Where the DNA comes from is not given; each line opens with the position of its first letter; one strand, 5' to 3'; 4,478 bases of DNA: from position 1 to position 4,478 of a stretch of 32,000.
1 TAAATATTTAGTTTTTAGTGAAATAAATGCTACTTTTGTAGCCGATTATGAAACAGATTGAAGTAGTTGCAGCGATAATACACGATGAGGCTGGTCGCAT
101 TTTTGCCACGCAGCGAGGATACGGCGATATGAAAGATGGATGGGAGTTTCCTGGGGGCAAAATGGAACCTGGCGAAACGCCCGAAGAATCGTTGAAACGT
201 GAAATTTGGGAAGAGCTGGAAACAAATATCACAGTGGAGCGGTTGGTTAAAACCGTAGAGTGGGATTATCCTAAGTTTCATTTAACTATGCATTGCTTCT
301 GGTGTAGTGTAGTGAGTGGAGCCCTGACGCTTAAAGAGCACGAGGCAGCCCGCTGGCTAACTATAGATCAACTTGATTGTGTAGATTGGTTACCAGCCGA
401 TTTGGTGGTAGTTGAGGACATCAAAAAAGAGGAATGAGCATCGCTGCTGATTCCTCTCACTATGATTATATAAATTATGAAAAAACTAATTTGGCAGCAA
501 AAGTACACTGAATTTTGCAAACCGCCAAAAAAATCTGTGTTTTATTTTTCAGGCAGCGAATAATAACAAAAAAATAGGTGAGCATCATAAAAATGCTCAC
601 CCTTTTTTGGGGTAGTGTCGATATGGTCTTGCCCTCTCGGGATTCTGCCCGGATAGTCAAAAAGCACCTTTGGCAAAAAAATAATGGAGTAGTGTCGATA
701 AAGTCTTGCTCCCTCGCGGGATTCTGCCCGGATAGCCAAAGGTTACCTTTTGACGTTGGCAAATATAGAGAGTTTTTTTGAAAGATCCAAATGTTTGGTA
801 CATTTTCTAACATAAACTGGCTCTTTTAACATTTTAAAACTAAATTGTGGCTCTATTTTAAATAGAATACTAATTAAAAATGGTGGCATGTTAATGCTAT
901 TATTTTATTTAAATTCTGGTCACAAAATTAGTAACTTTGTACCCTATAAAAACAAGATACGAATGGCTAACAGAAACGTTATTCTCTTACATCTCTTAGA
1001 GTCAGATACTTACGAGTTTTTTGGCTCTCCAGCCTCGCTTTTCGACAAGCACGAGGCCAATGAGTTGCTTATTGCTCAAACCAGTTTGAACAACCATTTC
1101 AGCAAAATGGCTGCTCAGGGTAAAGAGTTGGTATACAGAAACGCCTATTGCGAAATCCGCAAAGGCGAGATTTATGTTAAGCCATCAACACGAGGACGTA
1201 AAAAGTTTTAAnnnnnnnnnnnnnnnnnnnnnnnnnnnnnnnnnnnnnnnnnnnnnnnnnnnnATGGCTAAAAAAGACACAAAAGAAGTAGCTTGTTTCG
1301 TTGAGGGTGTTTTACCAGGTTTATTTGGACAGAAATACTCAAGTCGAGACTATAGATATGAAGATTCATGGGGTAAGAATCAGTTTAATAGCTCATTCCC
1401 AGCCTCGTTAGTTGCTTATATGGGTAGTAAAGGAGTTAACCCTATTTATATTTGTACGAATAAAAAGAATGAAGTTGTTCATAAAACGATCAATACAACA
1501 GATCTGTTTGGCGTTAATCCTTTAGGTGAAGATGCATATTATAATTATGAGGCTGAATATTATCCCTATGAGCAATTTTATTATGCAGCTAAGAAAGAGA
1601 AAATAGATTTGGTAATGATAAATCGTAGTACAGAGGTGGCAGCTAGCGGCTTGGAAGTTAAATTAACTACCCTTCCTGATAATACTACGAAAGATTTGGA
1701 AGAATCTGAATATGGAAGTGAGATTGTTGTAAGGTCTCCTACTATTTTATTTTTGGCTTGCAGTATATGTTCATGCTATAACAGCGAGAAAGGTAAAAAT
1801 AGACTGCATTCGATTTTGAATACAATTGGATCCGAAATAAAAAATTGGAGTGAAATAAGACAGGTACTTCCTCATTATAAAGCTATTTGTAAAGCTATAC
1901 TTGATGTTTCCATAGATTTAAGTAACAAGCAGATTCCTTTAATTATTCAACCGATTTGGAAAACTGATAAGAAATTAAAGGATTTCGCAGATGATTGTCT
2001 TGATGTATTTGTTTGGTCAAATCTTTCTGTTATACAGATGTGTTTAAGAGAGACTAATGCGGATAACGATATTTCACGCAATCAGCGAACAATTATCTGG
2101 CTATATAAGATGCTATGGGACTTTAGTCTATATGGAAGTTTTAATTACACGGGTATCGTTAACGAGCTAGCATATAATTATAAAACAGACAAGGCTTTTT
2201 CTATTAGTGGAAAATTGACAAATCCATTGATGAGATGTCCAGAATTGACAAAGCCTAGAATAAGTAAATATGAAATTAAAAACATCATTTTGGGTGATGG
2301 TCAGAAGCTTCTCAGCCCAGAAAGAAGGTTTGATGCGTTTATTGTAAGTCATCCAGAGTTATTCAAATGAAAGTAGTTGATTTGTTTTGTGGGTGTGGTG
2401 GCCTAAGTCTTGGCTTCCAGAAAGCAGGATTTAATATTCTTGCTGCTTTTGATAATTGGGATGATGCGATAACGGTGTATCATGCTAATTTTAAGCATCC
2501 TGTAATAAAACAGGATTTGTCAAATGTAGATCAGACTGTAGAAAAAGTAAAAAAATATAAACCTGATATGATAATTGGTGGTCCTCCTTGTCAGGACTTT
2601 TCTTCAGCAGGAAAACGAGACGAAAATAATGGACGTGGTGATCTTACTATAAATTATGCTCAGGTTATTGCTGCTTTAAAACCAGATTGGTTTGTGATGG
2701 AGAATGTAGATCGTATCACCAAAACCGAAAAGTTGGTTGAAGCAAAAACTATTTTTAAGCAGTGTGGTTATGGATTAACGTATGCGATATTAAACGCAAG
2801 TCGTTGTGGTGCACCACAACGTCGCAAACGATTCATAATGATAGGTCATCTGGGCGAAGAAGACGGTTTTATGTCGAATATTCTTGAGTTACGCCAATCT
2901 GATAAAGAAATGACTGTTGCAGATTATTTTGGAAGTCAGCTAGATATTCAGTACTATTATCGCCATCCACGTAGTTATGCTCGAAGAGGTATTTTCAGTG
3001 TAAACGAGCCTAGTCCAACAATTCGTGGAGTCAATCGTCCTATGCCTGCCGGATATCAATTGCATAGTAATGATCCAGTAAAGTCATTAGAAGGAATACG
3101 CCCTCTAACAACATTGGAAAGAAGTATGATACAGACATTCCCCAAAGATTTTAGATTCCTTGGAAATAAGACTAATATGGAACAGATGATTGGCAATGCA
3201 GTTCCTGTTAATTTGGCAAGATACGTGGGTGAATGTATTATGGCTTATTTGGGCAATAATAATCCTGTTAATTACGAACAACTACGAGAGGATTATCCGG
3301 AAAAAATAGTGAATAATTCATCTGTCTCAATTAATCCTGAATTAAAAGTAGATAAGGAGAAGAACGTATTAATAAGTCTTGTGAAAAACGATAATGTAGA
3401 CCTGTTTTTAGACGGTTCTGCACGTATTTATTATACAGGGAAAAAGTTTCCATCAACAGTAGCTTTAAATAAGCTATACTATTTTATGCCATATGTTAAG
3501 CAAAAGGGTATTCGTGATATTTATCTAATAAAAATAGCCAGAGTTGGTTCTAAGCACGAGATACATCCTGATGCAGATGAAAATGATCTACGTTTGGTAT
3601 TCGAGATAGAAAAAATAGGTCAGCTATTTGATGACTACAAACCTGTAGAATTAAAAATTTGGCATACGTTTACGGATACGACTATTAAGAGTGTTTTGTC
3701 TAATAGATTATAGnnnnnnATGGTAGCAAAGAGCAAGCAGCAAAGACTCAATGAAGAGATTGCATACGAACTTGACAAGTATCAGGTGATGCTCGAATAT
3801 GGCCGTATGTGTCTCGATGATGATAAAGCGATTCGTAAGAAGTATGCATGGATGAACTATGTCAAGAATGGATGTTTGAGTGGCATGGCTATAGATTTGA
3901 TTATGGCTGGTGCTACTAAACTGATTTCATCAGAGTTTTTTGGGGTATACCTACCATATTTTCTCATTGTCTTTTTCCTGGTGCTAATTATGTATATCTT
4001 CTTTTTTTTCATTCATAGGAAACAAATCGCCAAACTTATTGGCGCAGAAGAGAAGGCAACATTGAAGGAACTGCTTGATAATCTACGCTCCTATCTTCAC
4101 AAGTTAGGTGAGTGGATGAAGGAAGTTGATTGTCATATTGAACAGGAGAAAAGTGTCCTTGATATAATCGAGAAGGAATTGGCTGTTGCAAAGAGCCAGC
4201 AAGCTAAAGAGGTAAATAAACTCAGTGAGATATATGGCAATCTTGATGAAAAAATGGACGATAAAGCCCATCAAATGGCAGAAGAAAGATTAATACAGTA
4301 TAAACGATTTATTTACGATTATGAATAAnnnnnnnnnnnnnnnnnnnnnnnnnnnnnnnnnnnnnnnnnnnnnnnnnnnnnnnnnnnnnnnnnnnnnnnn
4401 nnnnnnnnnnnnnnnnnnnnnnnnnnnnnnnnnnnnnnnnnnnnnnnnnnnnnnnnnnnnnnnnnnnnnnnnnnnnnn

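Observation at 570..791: Promoter, 2 x ~77-nt tandem repeat and terminator with no ORF: candidate novel structured ncRNA at the island edge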

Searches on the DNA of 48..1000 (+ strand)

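Call 4: search_rna_families(source=window, start=400, end=1000, threshold=evalue, max_evalue=10, show_alignments=3)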
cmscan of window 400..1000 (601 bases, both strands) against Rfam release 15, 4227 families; matches with E-value up to 10: 17.
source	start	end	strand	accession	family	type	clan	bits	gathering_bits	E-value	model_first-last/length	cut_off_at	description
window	511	609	+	RF00506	Thr_leader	Cis-reg; leader;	-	25.8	55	0.012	1-118/118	no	Threonine operon leader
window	841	906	-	RF02900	AaHKsRNA82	Gene; sRNA;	-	22.8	51.4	0.52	1-81/81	no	Aggregatibacter sRNA 82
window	442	558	+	RF02330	TtnuHACA23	Gene; snRNA; snoRNA; HACA-box;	-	21.1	100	1.8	1-135/135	no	Tetrahymena snoRNA TtnuHACA23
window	570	609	-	RF03408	mir-5890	Gene; miRNA;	-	18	54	0.41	20-60/78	no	mir-5890 microRNA precursor family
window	568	685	-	RF00515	PyrR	Cis-reg;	-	17.1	54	9.9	1-115/115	no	PyrR binding site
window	525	610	+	RF00632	sxy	Cis-reg;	-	16.5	70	6.4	15-89/104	no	sxy 5' UTR element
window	477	541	-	RF00688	MIR394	Gene; miRNA;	-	16.1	60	2.6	1-109/109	no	MIR394 microRNA precursor family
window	724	782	-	RF01985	ZEB2_AS1_2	Gene; lncRNA;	-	15.8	70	0.36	1-61/61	no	ZEB2 antisense RNA 1 conserved region 2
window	534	609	-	RF01797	fstAT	Gene; antitoxin;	-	15.2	72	8.6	1-94/94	no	Fst antitoxin sRNA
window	543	655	-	RF01773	rpsL_pseudo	Cis-reg; leader;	-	14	70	2.8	1-128/128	no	Pseudomonas rpsL leader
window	473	599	-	RF01828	SprD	Gene; sRNA;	-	13.6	100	3.2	1-142/142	no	Small pathogenicity island RNA D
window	564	636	-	RF00558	L20_leader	Cis-reg; leader;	-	13.6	58.7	8.3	1-127/127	no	Ribosomal protein L20 leader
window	415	553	-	RF00558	L20_leader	Cis-reg; leader;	-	13.5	58.7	8.9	1-127/127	no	Ribosomal protein L20 leader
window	538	607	-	RF02143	HYMAI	Gene; lncRNA;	-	11.7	80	6.8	176-241/241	no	Hydatidiform mole associated and imprinted conserved region 1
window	594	860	+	RF02189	ST7-OT4_3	Gene; lncRNA;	-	9.5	50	8.9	1-302/302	no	ST7 overlapping transcript 4 conserved region 3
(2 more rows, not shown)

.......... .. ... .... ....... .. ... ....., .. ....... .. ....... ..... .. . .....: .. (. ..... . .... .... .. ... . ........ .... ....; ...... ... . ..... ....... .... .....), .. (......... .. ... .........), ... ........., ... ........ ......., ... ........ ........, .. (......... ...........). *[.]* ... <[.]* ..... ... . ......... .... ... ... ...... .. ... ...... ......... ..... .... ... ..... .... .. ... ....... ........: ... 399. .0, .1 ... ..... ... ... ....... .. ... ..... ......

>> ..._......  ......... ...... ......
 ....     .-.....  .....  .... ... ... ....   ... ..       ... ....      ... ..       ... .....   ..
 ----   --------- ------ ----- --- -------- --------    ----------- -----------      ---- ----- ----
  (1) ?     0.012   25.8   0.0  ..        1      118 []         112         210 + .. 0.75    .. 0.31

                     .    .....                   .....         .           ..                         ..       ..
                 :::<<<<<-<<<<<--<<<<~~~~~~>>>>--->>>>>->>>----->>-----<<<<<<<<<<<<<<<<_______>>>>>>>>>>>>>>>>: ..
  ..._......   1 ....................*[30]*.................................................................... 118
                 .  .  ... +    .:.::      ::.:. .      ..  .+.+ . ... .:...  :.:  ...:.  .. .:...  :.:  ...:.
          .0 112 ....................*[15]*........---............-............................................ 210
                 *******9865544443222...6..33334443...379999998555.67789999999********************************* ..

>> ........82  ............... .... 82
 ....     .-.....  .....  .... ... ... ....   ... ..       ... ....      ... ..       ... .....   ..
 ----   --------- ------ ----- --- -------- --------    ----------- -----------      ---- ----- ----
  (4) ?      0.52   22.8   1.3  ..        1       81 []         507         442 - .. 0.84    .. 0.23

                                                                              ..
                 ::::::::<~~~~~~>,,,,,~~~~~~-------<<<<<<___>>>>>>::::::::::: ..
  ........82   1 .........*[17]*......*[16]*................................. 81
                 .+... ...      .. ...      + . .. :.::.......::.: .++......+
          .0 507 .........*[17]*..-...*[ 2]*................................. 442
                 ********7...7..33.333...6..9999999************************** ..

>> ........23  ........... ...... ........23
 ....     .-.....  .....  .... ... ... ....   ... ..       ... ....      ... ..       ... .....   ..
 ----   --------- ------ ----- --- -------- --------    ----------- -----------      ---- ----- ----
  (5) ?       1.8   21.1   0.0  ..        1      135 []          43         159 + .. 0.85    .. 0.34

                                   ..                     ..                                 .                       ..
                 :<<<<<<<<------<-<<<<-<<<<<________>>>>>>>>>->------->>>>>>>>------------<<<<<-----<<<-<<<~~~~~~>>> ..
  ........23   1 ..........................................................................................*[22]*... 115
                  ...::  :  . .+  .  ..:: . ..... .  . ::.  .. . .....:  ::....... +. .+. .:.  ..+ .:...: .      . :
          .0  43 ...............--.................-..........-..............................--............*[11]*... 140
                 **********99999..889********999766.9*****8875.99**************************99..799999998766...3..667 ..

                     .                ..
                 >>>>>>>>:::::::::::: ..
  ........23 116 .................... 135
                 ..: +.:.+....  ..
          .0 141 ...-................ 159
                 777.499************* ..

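Call 13: search_dna_similar(query=window:560-800:+, collection=plasmids, mode=distant, max_evalue=0.01)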
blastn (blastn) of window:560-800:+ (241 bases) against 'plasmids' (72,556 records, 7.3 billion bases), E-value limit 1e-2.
No match.
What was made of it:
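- Tried and rejected: BLAST against plasmids found nothing (call 13).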

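Call 59: search_with_rna_model(model_id=R1, sources=[L120, L121, L122, L123, L124, L125, L126, L127], max_evalue=1, show_alignments=0)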
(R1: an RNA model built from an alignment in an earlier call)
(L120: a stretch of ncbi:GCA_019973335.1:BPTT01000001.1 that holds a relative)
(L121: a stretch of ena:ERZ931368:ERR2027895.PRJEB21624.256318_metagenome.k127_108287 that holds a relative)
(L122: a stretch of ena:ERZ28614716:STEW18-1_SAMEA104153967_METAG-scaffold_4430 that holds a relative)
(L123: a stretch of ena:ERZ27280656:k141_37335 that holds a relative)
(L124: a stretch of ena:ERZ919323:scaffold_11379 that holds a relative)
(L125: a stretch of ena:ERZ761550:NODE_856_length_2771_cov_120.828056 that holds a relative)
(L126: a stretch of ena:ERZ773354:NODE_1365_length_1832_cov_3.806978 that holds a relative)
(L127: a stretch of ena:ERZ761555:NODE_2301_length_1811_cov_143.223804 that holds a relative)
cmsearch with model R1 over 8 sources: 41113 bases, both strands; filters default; matches with E-value up to 1: 25.
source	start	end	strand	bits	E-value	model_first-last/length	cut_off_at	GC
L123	1475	1540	-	77.5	3.9e-18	1-67/67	no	0.53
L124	1475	1540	-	77.5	3.9e-18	1-67/67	no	0.53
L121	2073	2140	-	77.4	4.1e-18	1-67/67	no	0.56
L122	529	596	-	77.4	4.1e-18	1-67/67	no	0.56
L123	1551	1618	-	77.4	4.1e-18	1-67/67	no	0.56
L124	1551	1618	-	77.4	4.1e-18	1-67/67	no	0.56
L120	4562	4627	-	73.5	4e-17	1-67/67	no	0.55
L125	2075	2140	-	73.5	4e-17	1-67/67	no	0.55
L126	886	951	-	73.5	4e-17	1-67/67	no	0.55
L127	1090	1155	-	73.5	4e-17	1-67/67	no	0.55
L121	1997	2062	-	73.1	5.1e-17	1-67/67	no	0.52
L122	453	518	-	73.1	5.1e-17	1-67/67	no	0.52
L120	4638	4707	-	73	5.2e-17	1-67/67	no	0.51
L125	2151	2220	-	73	5.2e-17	1-67/67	no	0.51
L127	1166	1235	-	73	5.2e-17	1-67/67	no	0.51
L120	2640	2709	-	71.6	1.2e-16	1-67/67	no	0.53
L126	962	1031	-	71.6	1.2e-16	1-67/67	no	0.53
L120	2564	2629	-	69.5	4.1e-16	1-67/67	no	0.55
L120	3845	3908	-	44.6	8.1e-10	1-67/67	no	0.5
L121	3845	3908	-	44.6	8.1e-10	1-67/67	no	0.5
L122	2301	2364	-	44.6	8.1e-10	1-67/67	no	0.5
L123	3323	3386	-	44.6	8.1e-10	1-67/67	no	0.5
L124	3323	3386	-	44.6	8.1e-10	1-67/67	no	0.5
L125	1358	1421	-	44.6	8.1e-10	1-67/67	no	0.5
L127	373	436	-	44.6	8.1e-10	1-67/67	no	0.5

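Call 66: search_rna_families(sources=[L010, L052, L098, L120, L094], threshold=evalue, max_evalue=0.1)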
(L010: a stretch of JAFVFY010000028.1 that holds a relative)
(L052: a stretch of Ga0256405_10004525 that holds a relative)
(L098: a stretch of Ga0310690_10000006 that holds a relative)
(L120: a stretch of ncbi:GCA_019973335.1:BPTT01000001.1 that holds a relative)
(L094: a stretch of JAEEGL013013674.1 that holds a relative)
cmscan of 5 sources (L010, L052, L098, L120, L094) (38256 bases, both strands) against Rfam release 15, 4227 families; matches with E-value up to 0.1: 0.
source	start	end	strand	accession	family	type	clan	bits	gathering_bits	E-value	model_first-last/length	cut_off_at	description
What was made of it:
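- On Any Rfam 15 family: Five further loci holding at least 9 RNA copies of different subtypes give no match at E <= 0.1 (call 66).
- Closest known: Multicopy Bacteroides sRNAs. Different: This RNA starts with a hairpin, has three covarying helices, gives no match to any Rfam 15 family at E <= 0.1 in five loci (call 66), and is tied to a nuclease gene.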

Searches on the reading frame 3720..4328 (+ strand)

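Call 22: search_protein_families(library=pfam, proteins=[window:3720-4328:+], max_evalue=0.01)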
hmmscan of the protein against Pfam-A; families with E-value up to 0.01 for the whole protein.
window:3720-4328:+ (202 aa): 2 families
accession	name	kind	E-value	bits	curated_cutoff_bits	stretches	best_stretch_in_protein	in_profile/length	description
PF20563.3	DUF6773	-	0.0002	21.7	27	1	44-106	84-147/163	Family of unknown function (DUF6773)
PF01733.24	Nucleoside_tran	-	0.006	16.4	29.8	1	53-124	39-110/309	Nucleoside transporter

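Call 27: search_protein_families(library=padloc, proteins=[window:3720-4328:+], max_evalue=0.01)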
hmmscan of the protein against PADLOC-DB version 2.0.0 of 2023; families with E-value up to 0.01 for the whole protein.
window:3720-4328:+ (202 aa): 2 families
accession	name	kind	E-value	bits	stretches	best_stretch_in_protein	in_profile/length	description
PDLC00608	ZorB1|ZorB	-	0.002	15.5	1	81-171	28-118/243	MotB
PDLC02750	PbeC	-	0.0033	14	1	99-187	186-273/629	PbeC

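Call 28: search_protein_families(library=ncbifam, proteins=[window:3720-4328:+], max_evalue=0.01)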
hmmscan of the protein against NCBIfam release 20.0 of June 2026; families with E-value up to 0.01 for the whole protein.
window:3720-4328:+ (202 aa): 1 family
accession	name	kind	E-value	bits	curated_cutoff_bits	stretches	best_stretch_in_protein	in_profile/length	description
NF007973.0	PRK10697.1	equivalog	0.0088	16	136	0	78-140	43-105/119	envelope stress response membrane protein PspC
